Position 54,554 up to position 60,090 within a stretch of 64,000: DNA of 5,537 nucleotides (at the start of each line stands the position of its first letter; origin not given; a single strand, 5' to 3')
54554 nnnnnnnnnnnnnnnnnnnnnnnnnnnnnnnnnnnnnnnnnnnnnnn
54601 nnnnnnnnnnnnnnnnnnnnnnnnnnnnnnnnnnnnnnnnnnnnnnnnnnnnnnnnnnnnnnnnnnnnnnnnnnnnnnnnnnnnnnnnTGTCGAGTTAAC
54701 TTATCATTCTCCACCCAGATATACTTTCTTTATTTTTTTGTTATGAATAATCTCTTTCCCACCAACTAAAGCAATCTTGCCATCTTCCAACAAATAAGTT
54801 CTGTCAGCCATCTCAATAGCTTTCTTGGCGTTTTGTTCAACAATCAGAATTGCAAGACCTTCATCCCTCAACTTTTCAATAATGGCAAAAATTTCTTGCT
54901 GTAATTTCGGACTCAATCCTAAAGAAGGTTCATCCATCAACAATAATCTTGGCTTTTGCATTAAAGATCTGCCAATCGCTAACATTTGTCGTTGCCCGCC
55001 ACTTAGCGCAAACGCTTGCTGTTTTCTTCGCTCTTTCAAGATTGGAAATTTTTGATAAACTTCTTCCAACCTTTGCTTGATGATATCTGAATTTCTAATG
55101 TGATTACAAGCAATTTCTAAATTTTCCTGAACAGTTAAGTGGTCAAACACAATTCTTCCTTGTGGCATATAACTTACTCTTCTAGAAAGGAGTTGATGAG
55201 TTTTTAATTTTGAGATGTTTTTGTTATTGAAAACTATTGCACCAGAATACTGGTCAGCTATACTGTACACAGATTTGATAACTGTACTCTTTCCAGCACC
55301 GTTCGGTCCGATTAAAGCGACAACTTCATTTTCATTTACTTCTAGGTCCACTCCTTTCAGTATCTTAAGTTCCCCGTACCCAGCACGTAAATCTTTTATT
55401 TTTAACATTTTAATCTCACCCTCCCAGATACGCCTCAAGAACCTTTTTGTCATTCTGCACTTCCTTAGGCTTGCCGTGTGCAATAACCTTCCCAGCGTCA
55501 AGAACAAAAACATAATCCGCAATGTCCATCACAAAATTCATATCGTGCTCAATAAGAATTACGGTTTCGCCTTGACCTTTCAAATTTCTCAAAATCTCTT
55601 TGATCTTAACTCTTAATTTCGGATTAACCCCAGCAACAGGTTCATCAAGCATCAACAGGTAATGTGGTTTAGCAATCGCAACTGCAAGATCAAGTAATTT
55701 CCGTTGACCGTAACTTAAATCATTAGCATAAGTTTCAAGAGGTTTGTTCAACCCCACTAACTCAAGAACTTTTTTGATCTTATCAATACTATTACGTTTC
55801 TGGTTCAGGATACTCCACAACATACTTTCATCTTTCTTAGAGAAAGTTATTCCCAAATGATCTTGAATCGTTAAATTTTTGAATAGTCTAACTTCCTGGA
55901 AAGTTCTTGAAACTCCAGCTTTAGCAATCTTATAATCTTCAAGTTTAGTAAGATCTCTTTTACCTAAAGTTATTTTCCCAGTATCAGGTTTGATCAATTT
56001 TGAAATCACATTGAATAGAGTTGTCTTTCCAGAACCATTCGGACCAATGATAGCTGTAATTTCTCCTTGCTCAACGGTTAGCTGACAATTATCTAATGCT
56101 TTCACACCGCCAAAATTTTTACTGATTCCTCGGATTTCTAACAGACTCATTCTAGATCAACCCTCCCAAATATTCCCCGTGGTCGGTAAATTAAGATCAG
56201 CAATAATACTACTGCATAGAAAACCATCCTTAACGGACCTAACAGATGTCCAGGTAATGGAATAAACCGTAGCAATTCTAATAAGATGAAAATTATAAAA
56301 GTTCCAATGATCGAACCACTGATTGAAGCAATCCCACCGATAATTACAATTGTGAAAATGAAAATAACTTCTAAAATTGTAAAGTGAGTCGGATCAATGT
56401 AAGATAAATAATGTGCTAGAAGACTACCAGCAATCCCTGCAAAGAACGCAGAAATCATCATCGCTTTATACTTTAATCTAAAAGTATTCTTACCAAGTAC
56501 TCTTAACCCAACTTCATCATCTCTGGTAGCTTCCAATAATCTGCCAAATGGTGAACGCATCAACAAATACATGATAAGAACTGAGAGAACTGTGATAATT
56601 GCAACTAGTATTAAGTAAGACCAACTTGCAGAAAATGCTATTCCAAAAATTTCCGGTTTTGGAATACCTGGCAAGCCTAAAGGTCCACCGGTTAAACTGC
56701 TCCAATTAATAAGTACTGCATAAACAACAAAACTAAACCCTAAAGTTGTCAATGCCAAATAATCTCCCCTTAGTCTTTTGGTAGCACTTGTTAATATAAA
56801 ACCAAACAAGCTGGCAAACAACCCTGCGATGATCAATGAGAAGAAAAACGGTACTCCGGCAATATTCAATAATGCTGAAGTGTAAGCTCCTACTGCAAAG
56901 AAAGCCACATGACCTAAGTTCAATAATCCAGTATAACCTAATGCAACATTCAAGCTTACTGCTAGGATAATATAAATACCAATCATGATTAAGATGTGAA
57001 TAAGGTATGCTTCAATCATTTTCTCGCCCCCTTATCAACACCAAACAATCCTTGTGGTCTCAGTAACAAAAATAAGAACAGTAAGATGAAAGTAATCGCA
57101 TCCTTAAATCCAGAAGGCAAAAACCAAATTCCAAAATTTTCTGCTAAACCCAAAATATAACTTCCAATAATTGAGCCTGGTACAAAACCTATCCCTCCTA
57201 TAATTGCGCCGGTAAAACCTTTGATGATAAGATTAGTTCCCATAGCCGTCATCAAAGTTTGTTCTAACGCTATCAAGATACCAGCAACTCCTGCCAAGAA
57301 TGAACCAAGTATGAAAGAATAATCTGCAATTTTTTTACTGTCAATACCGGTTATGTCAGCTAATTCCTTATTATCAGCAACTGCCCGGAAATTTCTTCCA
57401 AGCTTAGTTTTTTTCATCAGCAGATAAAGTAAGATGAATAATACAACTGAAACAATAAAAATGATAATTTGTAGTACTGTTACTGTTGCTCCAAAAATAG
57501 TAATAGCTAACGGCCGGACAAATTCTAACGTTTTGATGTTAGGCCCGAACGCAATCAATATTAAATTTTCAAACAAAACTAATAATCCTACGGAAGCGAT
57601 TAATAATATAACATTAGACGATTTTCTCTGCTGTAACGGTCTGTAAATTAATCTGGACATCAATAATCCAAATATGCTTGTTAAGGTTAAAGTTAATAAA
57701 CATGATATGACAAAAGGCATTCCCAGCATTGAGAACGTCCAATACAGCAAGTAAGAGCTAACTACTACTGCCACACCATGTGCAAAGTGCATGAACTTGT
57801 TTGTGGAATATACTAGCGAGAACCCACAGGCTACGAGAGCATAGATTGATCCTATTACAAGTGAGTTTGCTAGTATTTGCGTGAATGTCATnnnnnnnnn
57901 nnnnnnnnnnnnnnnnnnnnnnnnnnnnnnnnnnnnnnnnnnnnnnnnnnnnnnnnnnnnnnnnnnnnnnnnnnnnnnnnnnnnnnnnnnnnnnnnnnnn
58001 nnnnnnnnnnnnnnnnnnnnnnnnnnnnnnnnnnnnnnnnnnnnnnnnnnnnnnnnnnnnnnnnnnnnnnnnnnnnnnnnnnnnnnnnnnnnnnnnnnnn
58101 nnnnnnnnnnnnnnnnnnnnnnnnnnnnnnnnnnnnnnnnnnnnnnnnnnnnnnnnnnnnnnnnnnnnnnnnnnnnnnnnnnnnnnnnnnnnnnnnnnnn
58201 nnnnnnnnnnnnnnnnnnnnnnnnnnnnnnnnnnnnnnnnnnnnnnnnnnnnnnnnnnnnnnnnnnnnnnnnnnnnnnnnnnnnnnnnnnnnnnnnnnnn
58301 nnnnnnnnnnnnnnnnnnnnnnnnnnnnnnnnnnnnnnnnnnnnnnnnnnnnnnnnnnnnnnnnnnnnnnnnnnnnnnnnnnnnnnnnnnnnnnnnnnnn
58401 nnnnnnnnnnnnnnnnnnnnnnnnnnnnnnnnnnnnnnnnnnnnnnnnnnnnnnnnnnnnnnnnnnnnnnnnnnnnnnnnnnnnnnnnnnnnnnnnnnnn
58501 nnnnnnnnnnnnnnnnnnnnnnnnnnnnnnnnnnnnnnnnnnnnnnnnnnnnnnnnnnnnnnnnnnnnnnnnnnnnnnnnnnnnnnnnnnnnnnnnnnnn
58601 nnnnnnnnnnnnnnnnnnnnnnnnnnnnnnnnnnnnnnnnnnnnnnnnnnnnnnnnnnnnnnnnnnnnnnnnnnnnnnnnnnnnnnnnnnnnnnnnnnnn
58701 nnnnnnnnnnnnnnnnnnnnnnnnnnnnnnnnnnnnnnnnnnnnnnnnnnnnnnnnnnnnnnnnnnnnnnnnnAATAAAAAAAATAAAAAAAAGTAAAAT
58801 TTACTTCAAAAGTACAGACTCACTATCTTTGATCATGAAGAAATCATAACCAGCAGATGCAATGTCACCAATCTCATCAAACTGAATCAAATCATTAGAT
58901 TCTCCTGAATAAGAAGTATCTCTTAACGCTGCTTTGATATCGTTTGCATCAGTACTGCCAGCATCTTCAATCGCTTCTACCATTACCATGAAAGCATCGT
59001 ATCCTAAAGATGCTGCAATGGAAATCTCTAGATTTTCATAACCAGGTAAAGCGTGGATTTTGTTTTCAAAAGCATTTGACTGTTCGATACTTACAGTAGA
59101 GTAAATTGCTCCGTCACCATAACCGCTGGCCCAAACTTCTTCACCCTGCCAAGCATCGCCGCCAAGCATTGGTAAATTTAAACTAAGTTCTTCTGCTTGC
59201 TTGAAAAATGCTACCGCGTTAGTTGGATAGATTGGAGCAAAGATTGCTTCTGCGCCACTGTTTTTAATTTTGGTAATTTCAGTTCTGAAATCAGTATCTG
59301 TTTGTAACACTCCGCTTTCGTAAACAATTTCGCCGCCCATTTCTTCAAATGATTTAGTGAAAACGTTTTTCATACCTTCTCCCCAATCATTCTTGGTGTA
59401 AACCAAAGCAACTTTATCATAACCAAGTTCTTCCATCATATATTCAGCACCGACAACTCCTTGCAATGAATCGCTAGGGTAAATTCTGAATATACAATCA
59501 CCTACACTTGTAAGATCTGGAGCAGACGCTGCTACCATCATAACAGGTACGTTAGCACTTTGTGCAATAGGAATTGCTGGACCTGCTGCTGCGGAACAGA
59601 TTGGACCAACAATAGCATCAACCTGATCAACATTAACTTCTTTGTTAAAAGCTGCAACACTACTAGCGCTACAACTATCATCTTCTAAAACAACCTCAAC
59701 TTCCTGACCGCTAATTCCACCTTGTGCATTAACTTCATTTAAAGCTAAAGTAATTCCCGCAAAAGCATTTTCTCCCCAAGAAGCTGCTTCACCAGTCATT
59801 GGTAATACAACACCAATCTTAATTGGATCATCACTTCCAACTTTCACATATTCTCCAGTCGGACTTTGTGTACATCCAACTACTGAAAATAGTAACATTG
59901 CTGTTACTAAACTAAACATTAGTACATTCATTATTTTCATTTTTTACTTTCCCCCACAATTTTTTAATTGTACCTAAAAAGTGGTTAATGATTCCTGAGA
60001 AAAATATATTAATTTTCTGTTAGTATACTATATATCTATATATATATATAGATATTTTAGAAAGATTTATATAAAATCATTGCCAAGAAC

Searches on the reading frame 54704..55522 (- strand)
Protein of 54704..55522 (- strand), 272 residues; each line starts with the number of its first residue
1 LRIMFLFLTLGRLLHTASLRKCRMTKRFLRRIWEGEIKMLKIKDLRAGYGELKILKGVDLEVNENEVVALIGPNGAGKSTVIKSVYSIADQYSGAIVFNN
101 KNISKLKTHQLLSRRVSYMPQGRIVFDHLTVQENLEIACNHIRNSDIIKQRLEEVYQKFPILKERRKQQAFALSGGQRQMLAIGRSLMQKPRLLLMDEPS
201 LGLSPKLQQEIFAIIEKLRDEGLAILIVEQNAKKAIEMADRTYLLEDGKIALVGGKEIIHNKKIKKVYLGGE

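Call 60: search_protein_families(library=pfam, proteins=[window:54704-55522:-])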
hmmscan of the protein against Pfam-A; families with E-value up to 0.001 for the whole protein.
window:54704-55522:- (272 aa): 6 families
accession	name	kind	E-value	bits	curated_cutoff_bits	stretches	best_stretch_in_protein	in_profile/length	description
PF00005.33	ABC_tran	-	6.2e-33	114.7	25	1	55-200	1-136/137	ABC transporter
PF13304.12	AAA_21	-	3.3e-12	47.5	27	2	109-227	160-295/304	AAA domain, putative AbiEii toxin, Type IV TA system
PF02463.25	SMC_N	-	8.8e-06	25.7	40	1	64-241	23-207/220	RecF/RecN/SMC N terminal domain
PF13555.12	AAA_29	-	0.00034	20.8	27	1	57-83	14-40/61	P-loop containing region of AAA domain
PF13175.12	AAA_15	-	0.00035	20.7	32.1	0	62-126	21-83/374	AAA ATPase domain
PF25199.1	nSTAND_NTPase5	-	0.00069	19.9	34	0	61-118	37-94/145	Novel STAND NTPase 5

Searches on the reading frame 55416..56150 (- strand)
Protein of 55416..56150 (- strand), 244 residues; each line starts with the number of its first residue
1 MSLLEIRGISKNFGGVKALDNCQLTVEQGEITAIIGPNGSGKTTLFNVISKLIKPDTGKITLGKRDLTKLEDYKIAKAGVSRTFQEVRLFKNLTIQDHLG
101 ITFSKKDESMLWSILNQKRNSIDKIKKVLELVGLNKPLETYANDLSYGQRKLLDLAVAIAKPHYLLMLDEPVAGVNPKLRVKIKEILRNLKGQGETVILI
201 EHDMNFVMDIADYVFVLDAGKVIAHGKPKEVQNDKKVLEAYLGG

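Call 60: search_protein_families(library=pfam, proteins=[window:55416-56150:-])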
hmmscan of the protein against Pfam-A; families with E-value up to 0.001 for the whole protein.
window:55416-56150:- (244 aa): 7 families
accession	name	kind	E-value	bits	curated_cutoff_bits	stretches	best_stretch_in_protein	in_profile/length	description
PF00005.33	ABC_tran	-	1e-32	114.1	25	1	19-173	1-137/137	ABC transporter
PF13304.12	AAA_21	-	1.8e-15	58.2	27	2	138-205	231-301/304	AAA domain, putative AbiEii toxin, Type IV TA system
PF02463.25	SMC_N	-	8.9e-11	42.1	40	1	24-211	18-206/220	RecF/RecN/SMC N terminal domain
PF12399.14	BCA_ABC_TP_C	-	1.8e-10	40.6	25.5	1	221-244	1-24/27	Branched-chain amino acid ATP-binding cassette transporter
PF13476.12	AAA_23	-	2.5e-08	35.3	27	1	11-136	5-116/201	AAA domain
PF13175.12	AAA_15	-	1e-07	32.4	32.1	1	11-132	9-132/374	AAA ATPase domain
PF13555.12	AAA_29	-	1.5e-05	25.1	27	1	21-57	14-50/61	P-loop containing region of AAA domain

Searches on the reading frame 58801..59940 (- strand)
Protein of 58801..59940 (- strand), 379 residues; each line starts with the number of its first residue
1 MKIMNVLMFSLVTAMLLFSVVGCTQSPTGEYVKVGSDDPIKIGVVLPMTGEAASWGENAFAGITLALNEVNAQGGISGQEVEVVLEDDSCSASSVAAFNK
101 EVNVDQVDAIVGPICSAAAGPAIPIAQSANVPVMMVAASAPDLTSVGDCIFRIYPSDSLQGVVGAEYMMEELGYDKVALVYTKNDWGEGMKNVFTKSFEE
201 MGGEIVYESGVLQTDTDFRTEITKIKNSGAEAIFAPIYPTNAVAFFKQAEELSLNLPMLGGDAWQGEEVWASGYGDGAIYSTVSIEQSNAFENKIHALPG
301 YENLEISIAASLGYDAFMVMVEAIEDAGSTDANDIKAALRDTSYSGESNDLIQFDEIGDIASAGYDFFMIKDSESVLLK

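Call 60: search_protein_families(library=pfam, proteins=[window:58801-59940:-])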
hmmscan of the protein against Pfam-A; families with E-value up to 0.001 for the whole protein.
window:58801-59940:- (379 aa): 4 families
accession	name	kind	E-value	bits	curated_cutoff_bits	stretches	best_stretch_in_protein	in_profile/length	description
PF13458.12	Peripla_BP_6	-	3.9e-56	191.6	31.7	1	39-346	1-315/343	Periplasmic binding protein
PF01094.35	ANF_receptor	-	5.3e-35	121.5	25.4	1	63-371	6-351/353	Receptor family ligand binding region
PF13433.12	Peripla_BP_5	-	2.1e-23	83.4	27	1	40-345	1-312/363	Periplasmic binding protein domain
PF04348.19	LppC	-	1.6e-06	27.5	28.8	1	39-205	218-377/563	LppC putative lipoprotein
